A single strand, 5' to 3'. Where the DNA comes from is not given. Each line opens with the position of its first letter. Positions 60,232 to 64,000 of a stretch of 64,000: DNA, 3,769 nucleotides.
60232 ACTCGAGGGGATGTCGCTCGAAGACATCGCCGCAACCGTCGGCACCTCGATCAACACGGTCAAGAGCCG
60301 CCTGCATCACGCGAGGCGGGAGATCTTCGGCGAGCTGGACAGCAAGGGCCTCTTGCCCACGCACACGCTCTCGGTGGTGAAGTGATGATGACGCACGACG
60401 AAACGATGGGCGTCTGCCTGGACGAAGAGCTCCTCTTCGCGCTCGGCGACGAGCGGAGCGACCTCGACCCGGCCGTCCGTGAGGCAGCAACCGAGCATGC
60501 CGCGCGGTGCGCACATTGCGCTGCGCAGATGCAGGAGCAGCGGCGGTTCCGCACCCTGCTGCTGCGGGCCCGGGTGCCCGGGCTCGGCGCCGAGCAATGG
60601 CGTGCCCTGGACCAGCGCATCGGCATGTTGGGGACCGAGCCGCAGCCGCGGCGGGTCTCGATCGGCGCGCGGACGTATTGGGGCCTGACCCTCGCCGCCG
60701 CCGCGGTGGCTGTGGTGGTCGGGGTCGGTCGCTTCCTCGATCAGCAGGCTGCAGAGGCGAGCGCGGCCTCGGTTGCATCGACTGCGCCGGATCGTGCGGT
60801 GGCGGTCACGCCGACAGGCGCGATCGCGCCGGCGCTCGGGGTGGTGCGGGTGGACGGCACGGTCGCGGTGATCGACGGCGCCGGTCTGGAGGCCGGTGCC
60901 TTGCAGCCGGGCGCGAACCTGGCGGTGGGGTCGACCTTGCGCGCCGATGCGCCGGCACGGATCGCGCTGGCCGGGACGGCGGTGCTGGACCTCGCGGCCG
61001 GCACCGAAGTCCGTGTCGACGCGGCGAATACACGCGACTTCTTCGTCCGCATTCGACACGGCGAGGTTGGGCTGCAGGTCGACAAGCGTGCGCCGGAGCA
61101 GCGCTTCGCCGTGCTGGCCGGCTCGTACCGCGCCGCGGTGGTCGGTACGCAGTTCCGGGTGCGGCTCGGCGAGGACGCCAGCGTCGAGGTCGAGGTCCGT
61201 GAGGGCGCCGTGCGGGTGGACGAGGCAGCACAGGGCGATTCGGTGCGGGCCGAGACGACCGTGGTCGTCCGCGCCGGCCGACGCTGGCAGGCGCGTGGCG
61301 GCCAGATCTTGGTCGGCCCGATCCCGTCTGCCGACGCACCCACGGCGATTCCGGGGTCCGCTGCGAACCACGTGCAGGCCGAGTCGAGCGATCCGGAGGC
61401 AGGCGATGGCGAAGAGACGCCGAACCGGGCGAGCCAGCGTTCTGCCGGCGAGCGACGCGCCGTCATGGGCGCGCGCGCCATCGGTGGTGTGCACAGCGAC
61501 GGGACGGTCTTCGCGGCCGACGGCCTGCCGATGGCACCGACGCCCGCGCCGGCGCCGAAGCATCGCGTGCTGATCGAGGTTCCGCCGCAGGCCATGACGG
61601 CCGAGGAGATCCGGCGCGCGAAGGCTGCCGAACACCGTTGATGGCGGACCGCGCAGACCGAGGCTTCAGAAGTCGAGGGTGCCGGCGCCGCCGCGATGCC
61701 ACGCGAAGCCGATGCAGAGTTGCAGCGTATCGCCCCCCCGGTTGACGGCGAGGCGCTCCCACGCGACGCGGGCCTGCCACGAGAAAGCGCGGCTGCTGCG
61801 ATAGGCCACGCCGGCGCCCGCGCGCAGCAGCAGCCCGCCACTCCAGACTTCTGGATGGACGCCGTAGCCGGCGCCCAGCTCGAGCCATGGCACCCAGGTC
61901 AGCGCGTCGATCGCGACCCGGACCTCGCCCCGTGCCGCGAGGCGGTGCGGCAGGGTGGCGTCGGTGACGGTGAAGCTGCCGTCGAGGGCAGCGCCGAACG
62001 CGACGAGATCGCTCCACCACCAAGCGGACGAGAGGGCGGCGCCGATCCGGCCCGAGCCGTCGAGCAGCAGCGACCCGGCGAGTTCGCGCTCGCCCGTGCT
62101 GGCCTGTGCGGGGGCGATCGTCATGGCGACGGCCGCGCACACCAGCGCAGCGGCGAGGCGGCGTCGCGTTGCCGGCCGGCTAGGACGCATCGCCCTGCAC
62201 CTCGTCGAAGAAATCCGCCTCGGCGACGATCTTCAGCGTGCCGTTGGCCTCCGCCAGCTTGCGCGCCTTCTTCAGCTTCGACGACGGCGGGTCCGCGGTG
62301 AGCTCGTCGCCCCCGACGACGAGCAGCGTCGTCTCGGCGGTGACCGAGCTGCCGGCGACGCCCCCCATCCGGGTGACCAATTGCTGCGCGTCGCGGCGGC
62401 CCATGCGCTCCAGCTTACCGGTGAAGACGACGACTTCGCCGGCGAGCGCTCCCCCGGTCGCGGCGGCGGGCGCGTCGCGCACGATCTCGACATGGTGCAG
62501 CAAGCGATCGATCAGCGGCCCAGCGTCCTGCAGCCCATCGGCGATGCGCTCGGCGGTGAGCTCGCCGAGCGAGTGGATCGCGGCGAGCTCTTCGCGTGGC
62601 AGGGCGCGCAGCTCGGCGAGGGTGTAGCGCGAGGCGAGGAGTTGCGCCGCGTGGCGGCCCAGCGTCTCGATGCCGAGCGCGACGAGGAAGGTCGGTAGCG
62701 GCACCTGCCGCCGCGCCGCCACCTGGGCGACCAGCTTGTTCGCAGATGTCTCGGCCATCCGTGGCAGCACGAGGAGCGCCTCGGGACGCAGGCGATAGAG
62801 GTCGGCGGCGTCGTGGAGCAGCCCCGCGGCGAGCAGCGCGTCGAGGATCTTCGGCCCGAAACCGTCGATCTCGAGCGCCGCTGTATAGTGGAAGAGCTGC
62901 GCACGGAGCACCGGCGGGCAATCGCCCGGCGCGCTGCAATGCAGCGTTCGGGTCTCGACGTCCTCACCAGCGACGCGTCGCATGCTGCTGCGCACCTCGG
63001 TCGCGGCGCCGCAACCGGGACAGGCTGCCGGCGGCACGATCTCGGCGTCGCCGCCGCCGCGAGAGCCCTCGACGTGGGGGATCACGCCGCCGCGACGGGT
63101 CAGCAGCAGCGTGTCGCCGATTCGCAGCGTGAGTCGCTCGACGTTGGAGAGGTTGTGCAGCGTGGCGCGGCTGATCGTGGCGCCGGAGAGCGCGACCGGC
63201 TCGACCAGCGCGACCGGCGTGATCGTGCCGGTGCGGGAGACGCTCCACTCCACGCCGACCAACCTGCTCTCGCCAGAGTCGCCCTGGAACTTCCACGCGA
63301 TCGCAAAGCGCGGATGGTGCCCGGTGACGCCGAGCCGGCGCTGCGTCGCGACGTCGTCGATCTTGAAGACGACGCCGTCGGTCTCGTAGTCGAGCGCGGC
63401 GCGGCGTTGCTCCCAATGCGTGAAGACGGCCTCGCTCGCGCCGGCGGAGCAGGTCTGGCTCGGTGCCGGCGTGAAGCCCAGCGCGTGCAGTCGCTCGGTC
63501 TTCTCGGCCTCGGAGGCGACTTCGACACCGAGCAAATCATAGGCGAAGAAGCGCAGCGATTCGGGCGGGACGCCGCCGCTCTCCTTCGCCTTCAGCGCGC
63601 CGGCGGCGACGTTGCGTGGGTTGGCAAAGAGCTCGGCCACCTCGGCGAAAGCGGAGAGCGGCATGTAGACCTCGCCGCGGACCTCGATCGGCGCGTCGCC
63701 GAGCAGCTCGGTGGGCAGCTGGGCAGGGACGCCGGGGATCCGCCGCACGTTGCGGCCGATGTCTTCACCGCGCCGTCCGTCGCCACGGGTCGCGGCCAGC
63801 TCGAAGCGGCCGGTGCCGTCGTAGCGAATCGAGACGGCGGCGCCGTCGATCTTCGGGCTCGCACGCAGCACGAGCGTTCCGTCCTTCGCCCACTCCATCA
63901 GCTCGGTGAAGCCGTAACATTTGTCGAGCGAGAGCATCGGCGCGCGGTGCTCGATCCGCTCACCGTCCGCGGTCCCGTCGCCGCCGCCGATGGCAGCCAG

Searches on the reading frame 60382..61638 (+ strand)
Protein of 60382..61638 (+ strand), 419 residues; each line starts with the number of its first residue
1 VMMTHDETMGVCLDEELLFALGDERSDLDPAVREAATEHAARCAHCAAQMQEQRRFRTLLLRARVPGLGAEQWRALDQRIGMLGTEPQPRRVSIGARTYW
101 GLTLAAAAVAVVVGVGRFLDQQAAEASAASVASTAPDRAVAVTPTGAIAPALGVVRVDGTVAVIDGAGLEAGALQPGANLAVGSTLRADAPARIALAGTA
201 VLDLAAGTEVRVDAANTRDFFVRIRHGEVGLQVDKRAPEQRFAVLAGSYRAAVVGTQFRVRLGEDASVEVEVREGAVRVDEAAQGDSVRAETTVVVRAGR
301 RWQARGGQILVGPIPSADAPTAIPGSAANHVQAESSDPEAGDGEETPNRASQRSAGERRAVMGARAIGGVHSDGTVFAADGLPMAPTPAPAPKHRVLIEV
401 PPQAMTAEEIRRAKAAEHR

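Call 81: search_protein_families(library=pfam, proteins=[window:60382-61638:+], max_evalue=0.001)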
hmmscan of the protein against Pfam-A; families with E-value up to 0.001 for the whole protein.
window:60382-61638:+ (419 aa): 1 family
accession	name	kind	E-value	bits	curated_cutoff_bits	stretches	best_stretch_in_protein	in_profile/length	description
PF04773.18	FecR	-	5.1e-12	46.5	24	1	188-278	7-97/97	FecR protein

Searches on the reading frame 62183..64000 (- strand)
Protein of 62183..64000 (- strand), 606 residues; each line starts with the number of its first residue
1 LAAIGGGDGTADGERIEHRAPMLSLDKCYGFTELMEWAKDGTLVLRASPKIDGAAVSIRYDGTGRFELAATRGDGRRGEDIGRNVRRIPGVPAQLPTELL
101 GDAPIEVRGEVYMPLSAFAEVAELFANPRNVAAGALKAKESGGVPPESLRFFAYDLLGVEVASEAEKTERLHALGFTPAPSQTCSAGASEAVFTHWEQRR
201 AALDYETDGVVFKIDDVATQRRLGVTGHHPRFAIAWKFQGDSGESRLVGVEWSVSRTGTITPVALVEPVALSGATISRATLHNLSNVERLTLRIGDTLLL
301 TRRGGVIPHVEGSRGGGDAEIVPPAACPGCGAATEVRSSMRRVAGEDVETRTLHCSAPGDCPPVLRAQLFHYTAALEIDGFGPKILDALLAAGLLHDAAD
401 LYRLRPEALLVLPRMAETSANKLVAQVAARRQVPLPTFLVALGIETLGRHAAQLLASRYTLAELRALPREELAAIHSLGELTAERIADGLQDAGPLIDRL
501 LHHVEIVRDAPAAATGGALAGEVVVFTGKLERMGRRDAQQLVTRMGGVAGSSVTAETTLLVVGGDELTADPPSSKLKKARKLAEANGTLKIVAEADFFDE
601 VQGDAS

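Call 81: search_protein_families(library=pfam, proteins=[window:62183-64000:-], max_evalue=0.001)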
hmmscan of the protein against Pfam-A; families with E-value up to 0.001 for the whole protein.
window:62183-64000:- (606 aa): 5 families
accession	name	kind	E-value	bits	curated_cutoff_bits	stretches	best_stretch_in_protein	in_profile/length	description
PF01653.23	DNA_ligase_aden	-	1.7e-55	188.7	27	1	14-239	5-251/253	NAD-dependent DNA ligase adenylation domain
PF03120.22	DNA_ligase_OB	-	3.4e-23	81.7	32.9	1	245-312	2-69/79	NAD-dependent DNA ligase OB-fold domain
PF14520.12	HHH_5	-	3.9e-08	34.1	27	1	441-492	4-57/57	Helix-hairpin-helix domain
PF12826.13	HHH_2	-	4.1e-08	33.7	27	1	438-488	2-53/64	Helix-hairpin-helix motif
PF00533.33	BRCT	-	0.0009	19.9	21.3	0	523-581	10-63/78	BRCA1 C Terminus (BRCT) domain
